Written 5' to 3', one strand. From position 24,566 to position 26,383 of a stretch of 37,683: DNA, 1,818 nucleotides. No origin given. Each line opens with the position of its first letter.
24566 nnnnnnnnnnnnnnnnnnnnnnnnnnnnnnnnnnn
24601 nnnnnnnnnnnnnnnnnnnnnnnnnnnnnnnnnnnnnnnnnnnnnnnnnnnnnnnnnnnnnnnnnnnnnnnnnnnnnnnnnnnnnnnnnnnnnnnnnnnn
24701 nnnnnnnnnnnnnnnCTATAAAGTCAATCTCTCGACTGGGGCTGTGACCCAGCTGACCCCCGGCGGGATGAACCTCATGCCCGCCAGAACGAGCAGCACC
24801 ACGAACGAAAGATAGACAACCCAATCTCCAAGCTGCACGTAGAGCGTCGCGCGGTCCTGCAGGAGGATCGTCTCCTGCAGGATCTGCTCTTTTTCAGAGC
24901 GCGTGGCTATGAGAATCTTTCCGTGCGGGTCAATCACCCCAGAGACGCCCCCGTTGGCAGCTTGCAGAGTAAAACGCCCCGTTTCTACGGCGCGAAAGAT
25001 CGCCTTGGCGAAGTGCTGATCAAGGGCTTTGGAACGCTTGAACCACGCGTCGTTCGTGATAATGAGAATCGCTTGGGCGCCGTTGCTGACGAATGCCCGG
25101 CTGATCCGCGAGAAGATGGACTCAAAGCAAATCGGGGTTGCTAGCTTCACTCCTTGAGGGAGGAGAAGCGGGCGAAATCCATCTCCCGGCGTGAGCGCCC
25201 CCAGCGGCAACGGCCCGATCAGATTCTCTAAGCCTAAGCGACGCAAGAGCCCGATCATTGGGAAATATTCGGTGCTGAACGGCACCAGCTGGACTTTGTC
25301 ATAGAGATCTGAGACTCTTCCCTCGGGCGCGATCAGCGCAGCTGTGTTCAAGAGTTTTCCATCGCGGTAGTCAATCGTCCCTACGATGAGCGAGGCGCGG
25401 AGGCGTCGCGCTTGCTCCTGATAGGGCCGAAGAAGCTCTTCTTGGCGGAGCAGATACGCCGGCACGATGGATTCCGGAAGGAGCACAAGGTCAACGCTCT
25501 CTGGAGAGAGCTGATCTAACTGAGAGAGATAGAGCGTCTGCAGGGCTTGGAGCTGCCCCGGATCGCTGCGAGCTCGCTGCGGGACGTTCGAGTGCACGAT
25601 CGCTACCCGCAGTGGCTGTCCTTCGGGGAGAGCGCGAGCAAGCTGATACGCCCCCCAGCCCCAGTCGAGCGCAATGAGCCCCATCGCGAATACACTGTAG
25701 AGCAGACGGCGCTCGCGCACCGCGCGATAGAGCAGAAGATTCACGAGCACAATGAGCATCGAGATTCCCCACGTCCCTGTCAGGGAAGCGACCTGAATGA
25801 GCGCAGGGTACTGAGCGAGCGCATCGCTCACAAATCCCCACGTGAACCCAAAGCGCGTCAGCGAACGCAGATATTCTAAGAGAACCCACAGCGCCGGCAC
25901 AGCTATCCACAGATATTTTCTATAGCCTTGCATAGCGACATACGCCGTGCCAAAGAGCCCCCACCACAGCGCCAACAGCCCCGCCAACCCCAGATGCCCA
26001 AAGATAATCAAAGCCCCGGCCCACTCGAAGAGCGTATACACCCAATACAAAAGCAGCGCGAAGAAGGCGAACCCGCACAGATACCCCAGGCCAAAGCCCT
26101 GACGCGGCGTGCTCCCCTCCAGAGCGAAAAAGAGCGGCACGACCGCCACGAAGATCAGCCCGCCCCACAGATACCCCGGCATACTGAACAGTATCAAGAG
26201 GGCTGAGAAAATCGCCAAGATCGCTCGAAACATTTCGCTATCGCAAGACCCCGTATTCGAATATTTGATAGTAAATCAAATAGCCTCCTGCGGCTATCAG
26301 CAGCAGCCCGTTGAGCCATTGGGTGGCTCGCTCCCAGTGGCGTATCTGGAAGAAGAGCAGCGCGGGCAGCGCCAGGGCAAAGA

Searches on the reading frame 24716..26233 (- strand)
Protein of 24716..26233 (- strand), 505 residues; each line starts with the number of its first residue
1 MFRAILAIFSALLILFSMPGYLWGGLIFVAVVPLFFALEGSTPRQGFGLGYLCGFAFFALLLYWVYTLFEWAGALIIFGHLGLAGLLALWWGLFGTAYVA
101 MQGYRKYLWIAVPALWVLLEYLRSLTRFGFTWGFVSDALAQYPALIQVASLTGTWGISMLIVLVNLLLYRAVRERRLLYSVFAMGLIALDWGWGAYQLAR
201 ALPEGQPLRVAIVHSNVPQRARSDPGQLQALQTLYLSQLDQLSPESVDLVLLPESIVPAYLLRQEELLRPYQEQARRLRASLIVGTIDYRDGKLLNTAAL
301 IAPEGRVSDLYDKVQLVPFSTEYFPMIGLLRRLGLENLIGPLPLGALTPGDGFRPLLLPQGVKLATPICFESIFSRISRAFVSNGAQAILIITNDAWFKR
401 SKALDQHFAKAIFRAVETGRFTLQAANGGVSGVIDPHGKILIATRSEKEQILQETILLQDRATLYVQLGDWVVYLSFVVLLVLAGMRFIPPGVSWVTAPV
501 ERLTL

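Call 83: search_protein_families(library=pfam, proteins=[window:24716-26233:-], max_evalue=0.00001)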
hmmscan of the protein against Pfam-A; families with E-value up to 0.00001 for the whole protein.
window:24716-26233:- (505 aa): 2 families
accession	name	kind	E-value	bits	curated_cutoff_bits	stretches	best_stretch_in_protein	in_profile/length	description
PF20154.4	LNT_N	-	6.9e-29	101.5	27.1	1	10-167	1-159/159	Apolipoprotein N-acyltransferase N-terminal domain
PF00795.27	CN_hydrolase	-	1.4e-27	97.1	23.2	1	210-460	2-250/256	Carbon-nitrogen hydrolase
